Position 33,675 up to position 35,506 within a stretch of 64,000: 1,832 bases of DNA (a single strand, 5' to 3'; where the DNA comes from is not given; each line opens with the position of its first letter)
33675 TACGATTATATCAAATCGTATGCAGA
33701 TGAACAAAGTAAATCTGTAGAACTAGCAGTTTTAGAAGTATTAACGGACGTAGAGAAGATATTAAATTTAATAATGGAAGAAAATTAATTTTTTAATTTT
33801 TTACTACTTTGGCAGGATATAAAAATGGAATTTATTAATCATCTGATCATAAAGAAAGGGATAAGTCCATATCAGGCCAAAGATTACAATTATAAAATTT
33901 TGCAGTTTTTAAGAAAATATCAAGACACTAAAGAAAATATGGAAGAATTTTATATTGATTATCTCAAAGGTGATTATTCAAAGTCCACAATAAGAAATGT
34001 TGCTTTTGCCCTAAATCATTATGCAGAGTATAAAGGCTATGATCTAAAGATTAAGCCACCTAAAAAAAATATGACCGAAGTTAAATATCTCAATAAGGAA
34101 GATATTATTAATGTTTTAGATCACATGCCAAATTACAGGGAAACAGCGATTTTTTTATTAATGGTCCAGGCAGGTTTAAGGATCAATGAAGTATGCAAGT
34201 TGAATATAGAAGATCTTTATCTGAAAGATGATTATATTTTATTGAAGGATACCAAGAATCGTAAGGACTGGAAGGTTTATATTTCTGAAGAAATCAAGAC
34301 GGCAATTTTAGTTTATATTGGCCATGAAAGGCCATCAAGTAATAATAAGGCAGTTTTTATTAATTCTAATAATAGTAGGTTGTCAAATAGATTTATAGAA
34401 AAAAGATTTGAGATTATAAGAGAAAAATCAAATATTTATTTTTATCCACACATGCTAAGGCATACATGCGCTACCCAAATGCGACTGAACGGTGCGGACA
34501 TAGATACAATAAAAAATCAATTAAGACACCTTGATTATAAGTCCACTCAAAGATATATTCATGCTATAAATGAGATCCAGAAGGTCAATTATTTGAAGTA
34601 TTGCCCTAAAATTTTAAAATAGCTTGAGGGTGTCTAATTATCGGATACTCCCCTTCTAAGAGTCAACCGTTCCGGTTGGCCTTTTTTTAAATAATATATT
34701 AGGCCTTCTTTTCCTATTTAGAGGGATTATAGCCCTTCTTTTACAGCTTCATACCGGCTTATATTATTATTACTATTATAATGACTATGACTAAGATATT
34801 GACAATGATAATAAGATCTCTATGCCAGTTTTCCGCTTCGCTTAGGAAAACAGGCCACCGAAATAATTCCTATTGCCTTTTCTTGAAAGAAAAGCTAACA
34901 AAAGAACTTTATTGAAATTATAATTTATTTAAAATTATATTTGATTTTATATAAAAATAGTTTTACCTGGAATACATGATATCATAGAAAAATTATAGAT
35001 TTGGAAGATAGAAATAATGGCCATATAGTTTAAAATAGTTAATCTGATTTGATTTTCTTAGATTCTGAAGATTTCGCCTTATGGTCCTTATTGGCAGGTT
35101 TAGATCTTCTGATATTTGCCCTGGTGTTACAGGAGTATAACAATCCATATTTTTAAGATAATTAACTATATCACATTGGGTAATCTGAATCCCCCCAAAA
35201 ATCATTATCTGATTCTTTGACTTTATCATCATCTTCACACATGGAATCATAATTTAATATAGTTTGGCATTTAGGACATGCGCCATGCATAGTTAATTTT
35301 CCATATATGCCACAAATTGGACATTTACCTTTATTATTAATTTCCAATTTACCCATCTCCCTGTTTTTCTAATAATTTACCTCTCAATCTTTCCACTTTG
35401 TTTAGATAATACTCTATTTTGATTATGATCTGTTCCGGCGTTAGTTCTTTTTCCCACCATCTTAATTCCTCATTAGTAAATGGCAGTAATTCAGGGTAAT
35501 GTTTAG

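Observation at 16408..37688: Integrated virus-like element of about 21 kb at the 3' end of tRNA-Arg(UCG), with no recognisable capsid, packaging or replication genes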

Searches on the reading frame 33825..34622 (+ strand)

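Call 8: search_protein_families(library=pfam, max_evalue=0.1, proteins=[window:33825-34622:+])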
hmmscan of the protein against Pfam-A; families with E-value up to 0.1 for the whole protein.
window:33825-34622:+ (265 aa): 2 families
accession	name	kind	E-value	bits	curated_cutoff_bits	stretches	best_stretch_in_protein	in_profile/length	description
PF00589.27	Phage_integrase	-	3.3e-33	115.3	27.1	1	88-247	2-168/172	Phage integrase family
PF02899.23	Phage_int_SAM_1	-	0.0015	19.2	22.3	1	2-64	3-73/83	Phage integrase, N-terminal SAM-like domain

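Call 41: search_protein_families(library=phrogs, max_evalue=0.05, proteins=[window:33825-34622:+])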
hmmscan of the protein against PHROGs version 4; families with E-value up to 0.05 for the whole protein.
window:33825-34622:+ (265 aa): 8 families
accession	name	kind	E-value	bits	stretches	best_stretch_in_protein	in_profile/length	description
phrog_1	-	integration and excision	5.5e-33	116.1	1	7-250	177-438/611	integrase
phrog_216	-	integration and excision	2.1e-30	106.8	1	72-248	38-225/301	integrase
phrog_7685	-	integration and excision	5.1e-07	30.5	1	158-253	134-229/240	integrase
phrog_5127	-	integration and excision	1.7e-06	28.7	1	2-134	125-245/355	integrase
phrog_23271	-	unknown function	3.3e-06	28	1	200-253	3-56/67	-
phrog_34557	-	integration and excision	3.1e-05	24.8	1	177-251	96-170/183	integrase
phrog_7269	-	integration and excision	0.00056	20.8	1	208-249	30-71/89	integrase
phrog_22184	-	unknown function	0.022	15.3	1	109-147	212-250/254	-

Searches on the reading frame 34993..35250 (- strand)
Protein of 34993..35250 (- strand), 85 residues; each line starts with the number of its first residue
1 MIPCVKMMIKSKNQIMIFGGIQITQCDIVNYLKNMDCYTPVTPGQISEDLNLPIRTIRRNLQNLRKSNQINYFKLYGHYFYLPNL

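Call 8: search_protein_families(library=pfam, max_evalue=0.1, proteins=[window:34993-35250:-])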
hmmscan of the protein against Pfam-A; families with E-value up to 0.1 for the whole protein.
window:34993-35250:- (85 aa): 7 families
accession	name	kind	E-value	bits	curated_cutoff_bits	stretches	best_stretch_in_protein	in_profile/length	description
PF02186.21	TFIIE_beta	-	0.0013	19.4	28.1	1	27-83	7-62/66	TFIIE beta subunit core domain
PF12840.13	HTH_20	-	0.0017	18.7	27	1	39-67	17-45/51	Helix-turn-helix domain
PF08279.18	HTH_11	-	0.0084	16.4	25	1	40-68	15-43/55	HTH domain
PF13412.12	HTH_24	-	0.01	15.8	21.9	1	41-70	18-47/48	Winged helix-turn-helix DNA-binding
PF01022.26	HTH_5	-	0.039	14.3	22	1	24-68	3-43/47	Bacterial regulatory protein, arsR family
PF01978.25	TrmB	-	0.042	14.1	25.6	1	24-68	7-50/68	Sugar-specific transcriptional regulator TrmB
PF22167.2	PH0730-like_N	-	0.045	14.3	30.2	1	39-79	14-53/60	PH0730-like, N-terminal domain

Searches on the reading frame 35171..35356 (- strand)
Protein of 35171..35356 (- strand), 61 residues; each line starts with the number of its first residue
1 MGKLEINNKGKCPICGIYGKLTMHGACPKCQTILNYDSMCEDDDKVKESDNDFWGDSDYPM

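Call 9: search_protein_families(library=pfam, max_evalue=0.1, proteins=[window:35171-35356:-])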
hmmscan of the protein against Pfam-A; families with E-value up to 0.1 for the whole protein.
window:35171-35356:- (61 aa): 7 families
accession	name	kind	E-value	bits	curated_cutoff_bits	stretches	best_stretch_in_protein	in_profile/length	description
PF07191.17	Zn_ribbon_6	-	0.026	15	25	1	9-40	16-45/67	Double zinc ribbon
PF25207.1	DUF7837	-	0.03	14.8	27.8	0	23-33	4-14/47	Domain of unknown function (DUF7837)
PF04423.19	Rad50_zn_hook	-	0.047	13.9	24.3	0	5-16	14-26/52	Rad50 zinc hook motif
PF08274.17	Zn_Ribbon_YjdM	-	0.063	13.8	30.8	0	25-43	3-17/30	PhnA Zinc-Ribbon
PF04810.20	zf-Sec23_Sec24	-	0.066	13.7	25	0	8-18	22-32/39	Sec23/Sec24 zinc finger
PF19335.5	HMBD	-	0.08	13.4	23.6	0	9-16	15-22/28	Heavy metal binding domain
PF18414.7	zf_C2H2_10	-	0.082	12.9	25.6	1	26-34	4-12/26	C2H2 type zinc-finger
